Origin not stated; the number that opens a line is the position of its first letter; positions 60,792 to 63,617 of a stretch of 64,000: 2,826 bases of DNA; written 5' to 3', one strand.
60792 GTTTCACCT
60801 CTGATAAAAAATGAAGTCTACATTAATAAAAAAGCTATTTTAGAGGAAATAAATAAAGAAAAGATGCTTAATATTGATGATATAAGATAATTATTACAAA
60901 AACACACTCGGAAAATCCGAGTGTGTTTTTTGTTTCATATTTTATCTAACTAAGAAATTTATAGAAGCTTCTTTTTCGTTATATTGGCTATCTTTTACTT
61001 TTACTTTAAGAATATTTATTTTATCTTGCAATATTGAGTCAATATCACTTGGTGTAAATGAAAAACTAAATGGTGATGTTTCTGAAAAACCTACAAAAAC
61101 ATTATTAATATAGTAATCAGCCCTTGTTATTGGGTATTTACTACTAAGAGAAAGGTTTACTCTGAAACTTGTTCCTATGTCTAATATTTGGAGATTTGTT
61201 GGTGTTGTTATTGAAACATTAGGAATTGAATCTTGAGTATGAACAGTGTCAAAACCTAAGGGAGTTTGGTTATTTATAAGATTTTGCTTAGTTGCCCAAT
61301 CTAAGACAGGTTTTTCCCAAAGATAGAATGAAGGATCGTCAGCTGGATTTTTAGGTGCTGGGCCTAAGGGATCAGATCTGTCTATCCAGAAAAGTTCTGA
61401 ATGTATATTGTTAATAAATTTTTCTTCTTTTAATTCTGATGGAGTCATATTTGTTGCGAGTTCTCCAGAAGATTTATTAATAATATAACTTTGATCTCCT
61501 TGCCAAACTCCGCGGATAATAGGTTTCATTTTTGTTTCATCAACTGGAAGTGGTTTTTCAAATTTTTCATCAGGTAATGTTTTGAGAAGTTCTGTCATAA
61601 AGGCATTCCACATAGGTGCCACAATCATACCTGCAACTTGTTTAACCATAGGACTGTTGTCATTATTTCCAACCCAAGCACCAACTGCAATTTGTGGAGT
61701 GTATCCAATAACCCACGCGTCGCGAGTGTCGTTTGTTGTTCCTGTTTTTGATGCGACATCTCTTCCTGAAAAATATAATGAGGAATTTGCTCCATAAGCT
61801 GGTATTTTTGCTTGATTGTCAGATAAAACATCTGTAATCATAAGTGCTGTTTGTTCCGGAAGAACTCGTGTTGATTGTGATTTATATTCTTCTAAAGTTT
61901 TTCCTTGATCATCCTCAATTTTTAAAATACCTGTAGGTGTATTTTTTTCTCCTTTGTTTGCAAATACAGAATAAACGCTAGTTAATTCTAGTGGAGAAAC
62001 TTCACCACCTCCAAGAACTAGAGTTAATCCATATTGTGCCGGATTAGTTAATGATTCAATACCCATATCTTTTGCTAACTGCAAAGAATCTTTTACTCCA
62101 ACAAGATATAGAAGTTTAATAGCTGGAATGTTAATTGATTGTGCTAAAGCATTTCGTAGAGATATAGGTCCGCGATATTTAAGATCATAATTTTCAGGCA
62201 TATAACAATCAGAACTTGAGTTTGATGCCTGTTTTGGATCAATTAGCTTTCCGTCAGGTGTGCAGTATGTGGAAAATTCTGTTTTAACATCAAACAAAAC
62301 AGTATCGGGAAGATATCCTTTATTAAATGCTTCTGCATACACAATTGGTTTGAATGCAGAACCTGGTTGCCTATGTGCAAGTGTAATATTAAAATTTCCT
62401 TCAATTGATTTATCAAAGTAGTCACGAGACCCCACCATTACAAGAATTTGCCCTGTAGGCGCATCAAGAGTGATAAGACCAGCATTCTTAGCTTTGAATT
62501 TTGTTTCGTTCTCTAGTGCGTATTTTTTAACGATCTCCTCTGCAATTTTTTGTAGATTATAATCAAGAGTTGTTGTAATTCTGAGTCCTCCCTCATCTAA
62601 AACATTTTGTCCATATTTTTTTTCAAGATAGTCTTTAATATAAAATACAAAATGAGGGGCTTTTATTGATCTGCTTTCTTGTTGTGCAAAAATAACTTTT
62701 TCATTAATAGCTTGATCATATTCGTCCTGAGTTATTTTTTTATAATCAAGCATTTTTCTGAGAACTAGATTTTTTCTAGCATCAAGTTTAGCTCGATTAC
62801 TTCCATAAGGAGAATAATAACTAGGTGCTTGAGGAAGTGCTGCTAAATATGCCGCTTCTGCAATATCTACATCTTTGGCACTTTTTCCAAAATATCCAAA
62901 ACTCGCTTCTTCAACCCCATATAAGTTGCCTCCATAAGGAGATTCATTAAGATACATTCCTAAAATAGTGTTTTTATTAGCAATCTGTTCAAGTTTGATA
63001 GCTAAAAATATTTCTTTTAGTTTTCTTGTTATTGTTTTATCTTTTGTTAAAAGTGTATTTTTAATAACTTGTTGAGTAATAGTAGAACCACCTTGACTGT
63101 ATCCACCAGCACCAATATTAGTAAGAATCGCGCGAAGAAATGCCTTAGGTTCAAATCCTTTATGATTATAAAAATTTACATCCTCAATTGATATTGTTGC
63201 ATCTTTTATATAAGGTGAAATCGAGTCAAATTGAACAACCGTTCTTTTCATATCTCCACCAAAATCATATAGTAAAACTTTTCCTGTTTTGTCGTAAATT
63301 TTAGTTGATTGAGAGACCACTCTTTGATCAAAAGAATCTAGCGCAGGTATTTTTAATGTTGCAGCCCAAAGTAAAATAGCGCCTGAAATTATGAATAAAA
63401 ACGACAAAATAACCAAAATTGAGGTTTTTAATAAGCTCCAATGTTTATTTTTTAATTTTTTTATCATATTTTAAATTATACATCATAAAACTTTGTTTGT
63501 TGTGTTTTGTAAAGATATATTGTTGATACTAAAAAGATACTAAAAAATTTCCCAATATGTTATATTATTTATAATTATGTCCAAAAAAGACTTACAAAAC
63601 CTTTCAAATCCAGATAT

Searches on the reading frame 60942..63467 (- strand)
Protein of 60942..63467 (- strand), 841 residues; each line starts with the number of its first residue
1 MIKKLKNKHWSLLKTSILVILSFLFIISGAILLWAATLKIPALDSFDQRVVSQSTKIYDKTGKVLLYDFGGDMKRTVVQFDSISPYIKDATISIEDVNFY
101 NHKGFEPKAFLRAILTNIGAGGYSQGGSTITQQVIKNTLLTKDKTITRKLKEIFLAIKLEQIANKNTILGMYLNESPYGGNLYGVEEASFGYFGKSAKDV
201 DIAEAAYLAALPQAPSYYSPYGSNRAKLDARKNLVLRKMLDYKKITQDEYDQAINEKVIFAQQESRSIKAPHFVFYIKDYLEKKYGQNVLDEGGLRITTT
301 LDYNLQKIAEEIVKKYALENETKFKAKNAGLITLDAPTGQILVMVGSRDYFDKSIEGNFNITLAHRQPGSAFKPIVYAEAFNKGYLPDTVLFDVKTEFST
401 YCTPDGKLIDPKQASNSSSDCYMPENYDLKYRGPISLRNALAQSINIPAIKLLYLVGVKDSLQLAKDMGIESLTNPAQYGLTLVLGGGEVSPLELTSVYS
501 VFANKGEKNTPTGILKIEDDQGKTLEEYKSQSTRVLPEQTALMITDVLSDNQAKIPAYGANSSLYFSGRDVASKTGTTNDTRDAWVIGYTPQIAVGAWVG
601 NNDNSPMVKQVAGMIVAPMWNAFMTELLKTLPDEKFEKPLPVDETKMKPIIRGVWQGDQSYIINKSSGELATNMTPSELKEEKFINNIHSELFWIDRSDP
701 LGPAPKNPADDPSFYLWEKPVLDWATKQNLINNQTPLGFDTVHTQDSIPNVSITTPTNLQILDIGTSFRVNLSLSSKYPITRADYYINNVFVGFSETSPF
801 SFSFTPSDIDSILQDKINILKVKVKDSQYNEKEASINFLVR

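Call 73: find_encoding_contigs(protein=window:60942-63467:-, flank=10000, max_places=2)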
Protein window:60942-63467:- (841 aa): 2 contigs read that carry it; 1 place shown.
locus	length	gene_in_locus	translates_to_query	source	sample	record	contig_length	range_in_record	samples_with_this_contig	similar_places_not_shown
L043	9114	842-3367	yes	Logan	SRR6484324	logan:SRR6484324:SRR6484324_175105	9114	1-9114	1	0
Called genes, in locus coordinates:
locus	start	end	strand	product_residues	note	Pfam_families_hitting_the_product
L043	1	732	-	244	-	?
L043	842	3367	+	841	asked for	PF00912:Transgly, PF00905:Transpeptidase, PF17957:Big_7 (weak)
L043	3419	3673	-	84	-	-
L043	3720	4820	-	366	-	PF00712:DNA_pol3_beta, PF02767:DNA_pol3_beta_2, PF02768:DNA_pol3_beta_3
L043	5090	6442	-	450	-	PF11638:DnaA_N, PF13173:AAA_14 (faint), PF00308:Bac_DnaA, PF00004:AAA (weak), PF01695:IstB_IS21 (weak), PF08299:Bac_DnaA_C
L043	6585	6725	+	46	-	PF00468:Ribosomal_L34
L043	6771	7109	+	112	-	PF00825:Ribonuclease_P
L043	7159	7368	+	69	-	-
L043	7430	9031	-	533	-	-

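Call 77: find_encoding_contigs(protein=window:60942-63467:-, flank=10000, max_places=10)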
Protein window:60942-63467:- (841 aa): 2 contigs read that carry it; 1 place shown.
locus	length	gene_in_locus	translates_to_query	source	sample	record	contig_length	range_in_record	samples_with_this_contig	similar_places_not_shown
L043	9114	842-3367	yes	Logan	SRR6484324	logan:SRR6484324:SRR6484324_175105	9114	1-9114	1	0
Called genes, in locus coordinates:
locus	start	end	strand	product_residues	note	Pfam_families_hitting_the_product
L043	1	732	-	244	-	?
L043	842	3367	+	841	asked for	PF00912:Transgly, PF00905:Transpeptidase, PF17957:Big_7 (weak)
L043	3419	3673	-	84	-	-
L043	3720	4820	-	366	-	PF00712:DNA_pol3_beta, PF02767:DNA_pol3_beta_2, PF02768:DNA_pol3_beta_3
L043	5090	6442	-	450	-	PF11638:DnaA_N, PF13173:AAA_14 (faint), PF00308:Bac_DnaA, PF00004:AAA (weak), PF01695:IstB_IS21 (weak), PF08299:Bac_DnaA_C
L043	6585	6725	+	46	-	PF00468:Ribosomal_L34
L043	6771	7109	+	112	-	PF00825:Ribonuclease_P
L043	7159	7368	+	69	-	-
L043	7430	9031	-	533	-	-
